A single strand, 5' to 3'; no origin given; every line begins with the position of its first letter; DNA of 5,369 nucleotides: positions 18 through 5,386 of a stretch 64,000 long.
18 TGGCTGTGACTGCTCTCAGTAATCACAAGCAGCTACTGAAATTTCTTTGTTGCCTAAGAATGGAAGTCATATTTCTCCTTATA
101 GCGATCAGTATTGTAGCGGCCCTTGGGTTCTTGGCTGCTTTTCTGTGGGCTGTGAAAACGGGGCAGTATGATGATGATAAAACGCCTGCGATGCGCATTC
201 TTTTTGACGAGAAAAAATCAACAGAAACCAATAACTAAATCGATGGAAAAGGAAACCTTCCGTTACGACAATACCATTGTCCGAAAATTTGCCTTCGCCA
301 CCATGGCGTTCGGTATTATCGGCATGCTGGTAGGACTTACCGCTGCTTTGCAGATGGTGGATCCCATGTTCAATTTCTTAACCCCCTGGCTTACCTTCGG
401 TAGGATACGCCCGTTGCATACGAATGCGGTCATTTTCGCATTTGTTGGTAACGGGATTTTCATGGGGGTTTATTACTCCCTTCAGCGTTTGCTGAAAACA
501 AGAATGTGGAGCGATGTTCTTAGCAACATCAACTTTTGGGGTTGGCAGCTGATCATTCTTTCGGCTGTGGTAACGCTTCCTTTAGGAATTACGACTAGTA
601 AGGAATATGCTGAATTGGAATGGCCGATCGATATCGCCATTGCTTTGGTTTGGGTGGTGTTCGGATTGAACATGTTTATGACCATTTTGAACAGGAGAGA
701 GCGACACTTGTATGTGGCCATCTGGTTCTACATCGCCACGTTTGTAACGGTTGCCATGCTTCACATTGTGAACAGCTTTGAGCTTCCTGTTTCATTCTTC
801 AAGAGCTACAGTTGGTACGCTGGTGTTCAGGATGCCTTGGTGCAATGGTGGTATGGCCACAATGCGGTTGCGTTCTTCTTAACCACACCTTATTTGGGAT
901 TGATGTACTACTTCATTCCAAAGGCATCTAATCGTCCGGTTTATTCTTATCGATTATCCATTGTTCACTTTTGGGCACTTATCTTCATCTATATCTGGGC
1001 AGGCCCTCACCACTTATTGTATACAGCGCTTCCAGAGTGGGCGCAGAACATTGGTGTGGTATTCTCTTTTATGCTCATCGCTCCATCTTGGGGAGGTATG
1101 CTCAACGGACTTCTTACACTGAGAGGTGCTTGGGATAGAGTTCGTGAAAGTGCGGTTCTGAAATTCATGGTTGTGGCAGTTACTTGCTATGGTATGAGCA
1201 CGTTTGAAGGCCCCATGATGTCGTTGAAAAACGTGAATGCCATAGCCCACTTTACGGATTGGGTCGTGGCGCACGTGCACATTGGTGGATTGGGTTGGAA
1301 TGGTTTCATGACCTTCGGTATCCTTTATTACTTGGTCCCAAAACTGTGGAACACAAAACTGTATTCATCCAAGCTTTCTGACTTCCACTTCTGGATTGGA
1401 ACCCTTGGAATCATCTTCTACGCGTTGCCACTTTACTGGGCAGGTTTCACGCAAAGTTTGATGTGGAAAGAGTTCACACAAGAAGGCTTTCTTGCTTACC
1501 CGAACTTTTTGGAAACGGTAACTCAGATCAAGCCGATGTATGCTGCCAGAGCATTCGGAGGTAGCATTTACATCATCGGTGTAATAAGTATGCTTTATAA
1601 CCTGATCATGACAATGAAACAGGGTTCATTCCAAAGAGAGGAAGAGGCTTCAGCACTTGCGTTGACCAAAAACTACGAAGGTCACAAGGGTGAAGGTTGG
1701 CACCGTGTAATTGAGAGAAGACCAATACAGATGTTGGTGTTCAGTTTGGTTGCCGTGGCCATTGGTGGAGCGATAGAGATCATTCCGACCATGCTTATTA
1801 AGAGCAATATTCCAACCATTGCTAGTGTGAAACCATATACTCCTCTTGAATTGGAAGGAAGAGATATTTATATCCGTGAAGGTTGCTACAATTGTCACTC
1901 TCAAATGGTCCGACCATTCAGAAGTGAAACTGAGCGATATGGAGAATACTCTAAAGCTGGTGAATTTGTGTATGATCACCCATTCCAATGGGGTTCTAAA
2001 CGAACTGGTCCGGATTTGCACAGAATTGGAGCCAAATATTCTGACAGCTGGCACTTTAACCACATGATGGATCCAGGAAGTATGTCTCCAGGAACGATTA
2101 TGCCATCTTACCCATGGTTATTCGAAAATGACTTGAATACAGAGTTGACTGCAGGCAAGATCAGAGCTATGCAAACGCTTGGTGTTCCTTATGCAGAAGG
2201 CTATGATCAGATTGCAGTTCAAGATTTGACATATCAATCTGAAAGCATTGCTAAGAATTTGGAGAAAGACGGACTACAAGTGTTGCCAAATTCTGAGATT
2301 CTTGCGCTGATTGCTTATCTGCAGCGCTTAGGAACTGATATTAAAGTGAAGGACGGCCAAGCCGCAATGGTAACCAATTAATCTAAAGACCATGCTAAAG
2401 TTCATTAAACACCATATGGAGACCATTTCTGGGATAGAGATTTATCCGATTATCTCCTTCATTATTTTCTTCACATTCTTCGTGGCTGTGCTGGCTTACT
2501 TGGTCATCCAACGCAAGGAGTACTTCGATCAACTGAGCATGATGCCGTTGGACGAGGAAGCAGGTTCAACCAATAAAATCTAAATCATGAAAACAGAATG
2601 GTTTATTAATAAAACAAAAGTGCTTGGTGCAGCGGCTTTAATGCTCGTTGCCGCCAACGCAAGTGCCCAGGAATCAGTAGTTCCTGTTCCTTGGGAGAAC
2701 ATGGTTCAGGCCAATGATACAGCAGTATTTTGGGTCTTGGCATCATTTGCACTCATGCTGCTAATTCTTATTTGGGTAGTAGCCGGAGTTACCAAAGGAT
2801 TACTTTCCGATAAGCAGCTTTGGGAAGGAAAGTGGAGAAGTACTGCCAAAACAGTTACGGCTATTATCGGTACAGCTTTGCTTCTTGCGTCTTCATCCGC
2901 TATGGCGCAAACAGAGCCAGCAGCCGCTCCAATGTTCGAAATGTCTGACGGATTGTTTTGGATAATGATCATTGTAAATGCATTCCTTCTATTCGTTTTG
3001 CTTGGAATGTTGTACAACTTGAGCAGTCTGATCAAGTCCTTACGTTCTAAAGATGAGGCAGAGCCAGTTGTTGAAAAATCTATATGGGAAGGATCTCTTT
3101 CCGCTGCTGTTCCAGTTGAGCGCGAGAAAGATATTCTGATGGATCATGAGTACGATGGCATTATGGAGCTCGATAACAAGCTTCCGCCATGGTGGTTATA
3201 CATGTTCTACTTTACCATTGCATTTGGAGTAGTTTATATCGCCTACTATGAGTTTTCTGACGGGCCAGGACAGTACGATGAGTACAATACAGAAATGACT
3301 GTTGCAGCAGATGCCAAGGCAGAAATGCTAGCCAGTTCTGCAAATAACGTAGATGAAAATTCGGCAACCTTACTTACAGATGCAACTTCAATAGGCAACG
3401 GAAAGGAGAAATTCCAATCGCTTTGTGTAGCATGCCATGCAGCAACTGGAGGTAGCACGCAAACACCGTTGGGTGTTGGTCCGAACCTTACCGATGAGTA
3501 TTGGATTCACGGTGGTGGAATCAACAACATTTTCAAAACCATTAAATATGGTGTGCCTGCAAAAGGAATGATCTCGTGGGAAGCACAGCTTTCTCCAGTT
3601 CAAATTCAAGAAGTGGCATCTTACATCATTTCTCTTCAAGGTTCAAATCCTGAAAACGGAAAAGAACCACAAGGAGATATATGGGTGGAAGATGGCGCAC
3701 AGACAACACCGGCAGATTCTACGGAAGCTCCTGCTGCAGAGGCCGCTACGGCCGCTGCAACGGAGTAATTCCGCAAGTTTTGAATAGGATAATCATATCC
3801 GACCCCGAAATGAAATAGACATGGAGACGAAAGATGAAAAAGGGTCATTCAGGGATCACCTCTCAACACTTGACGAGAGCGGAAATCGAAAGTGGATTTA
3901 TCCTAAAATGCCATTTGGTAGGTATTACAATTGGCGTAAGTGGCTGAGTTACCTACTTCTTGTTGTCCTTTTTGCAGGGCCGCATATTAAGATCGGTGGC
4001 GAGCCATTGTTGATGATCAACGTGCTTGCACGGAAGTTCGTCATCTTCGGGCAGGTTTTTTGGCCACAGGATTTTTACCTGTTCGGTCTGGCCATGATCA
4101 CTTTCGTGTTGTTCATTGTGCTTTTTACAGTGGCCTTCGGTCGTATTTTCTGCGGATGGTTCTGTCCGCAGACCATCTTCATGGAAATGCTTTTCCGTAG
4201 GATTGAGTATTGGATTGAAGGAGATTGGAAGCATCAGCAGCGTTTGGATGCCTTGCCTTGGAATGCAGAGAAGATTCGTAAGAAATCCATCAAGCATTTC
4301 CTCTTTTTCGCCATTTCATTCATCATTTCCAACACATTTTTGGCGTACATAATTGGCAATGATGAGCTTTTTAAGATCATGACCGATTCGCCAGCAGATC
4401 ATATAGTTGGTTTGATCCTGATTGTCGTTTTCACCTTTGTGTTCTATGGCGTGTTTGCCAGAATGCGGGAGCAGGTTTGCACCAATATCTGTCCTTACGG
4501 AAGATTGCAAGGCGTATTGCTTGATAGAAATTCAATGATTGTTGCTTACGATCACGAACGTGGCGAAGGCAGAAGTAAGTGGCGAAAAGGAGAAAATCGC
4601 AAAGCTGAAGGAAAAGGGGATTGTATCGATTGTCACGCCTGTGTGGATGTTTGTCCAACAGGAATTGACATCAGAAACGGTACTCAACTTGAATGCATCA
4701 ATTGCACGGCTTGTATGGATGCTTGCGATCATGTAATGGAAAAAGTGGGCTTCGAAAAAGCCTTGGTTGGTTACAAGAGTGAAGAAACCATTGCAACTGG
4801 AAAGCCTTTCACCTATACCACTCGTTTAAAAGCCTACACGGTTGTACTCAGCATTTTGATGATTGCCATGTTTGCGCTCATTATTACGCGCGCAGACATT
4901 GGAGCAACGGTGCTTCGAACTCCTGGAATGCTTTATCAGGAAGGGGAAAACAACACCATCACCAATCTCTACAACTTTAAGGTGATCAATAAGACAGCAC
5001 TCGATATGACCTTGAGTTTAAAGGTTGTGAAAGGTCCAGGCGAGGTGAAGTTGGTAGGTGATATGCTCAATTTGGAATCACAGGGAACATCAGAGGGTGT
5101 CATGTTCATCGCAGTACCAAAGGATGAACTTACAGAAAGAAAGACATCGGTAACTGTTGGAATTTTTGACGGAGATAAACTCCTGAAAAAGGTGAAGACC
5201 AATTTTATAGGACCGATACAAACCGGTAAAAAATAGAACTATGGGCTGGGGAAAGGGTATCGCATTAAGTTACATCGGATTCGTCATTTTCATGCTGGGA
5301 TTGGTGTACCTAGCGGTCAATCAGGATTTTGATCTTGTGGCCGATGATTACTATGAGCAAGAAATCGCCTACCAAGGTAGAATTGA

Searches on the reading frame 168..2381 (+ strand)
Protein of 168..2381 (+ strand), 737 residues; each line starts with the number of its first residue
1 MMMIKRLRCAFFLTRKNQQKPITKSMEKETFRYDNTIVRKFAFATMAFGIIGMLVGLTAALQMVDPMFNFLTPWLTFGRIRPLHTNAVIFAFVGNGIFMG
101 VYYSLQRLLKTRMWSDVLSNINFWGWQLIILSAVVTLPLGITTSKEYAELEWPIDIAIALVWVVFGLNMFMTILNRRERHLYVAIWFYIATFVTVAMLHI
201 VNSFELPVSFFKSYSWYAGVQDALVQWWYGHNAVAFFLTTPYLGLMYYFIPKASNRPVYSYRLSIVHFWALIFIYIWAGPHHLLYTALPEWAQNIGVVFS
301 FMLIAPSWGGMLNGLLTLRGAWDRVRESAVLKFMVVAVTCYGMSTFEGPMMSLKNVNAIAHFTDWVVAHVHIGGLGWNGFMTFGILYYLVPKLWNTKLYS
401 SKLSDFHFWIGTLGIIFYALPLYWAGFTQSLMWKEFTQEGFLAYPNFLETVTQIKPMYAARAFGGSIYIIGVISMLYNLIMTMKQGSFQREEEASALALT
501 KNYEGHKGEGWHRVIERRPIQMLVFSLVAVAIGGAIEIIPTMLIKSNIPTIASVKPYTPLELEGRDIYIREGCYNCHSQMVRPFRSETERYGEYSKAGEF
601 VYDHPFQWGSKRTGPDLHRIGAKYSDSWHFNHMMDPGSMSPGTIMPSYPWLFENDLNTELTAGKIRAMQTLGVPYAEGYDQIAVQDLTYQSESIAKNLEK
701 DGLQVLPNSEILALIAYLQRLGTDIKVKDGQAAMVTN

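Call 25: search_protein_families(library=pfam, proteins=[window:168-2381:+], max_evalue=0.0001)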
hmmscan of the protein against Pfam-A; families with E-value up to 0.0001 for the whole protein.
window:168-2381:+ (737 aa): 2 families
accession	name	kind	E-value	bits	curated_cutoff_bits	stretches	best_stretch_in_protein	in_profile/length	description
PF00115.25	COX1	-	6e-118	394.9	34.8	1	37-467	2-436/436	Cytochrome C and Quinol oxidase polypeptide I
PF02433.20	FixO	-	3.8e-99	331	29.6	1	512-725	1-219/219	Cytochrome C oxidase, mono-heme subunit/FixO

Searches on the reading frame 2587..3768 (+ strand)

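Call 25: search_protein_families(library=pfam, proteins=[window:2587-3768:+], max_evalue=0.0001)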
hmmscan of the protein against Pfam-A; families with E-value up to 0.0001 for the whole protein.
window:2587-3768:+ (393 aa): 2 families
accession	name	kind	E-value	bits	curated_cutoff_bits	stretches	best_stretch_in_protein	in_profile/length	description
PF14715.11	FixP_N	-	3.5e-19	68.7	24.9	1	182-223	2-43/48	N-terminal domain of cytochrome oxidase-cbb3, FixP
PF13442.11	Cytochrome_CBB3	-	2.1e-10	41.2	27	1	271-347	5-68/68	Cytochrome C oxidase, cbb3-type, subunit III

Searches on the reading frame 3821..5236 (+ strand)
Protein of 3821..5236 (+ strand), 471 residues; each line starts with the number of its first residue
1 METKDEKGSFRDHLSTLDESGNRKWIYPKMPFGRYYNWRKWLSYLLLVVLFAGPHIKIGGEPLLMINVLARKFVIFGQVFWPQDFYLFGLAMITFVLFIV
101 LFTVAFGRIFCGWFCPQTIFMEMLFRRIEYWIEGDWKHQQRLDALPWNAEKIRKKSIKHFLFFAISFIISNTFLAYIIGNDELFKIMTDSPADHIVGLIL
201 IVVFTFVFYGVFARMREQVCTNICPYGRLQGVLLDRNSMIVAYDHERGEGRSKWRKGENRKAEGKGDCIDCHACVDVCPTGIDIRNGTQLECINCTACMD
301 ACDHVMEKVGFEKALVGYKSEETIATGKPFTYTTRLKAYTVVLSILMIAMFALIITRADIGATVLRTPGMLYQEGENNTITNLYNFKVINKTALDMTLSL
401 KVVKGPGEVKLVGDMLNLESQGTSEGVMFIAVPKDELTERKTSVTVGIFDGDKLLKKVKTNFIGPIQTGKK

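Call 25: search_protein_families(library=pfam, proteins=[window:3821-5236:+], max_evalue=0.0001)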
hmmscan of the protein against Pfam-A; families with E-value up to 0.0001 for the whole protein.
window:3821-5236:+ (471 aa): 12 families
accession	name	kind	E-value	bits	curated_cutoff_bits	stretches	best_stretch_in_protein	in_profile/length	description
PF13746.11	Fer4_18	-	8.7e-42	142.4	27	1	215-321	1-114/114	4Fe-4S dicluster domain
PF11614.14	FixG_C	-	1.5e-19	70.8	25.6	1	350-465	1-119/119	IG-like fold at C-terminal of FixG, putative oxidoreductase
PF12801.12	Fer4_5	-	6.5e-13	48.9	22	1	89-133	2-42/48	4Fe-4S binding domain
PF13187.11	Fer4_9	-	1.4e-09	38.2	27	1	220-281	8-50/52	4Fe-4S dicluster domain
PF13183.11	Fer4_8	-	4.5e-09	37.2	27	1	219-282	10-68/68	4Fe-4S dicluster domain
PF12838.12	Fer4_7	-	1.4e-08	35.5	27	1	219-282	7-52/52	4Fe-4S dicluster domain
PF13484.11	Fer4_16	-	7.3e-08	33.5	30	1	219-280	7-65/66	4Fe-4S double cluster binding domain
PF13237.11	Fer4_10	-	1.2e-07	32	25.5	1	219-279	14-53/53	4Fe-4S dicluster domain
PF13534.11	Fer4_17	-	2.8e-07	31.4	22.2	0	219-283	7-61/61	4Fe-4S dicluster domain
PF12800.12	Fer4_4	-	1.4e-05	25.5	24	0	267-281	3-17/17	4Fe-4S binding domain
PF14697.11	Fer4_21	-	2.4e-05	24.8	35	0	265-280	38-53/59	4Fe-4S dicluster domain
PF00037.32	Fer4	-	3.8e-05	23.8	21.1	0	267-281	7-21/24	4Fe-4S binding domain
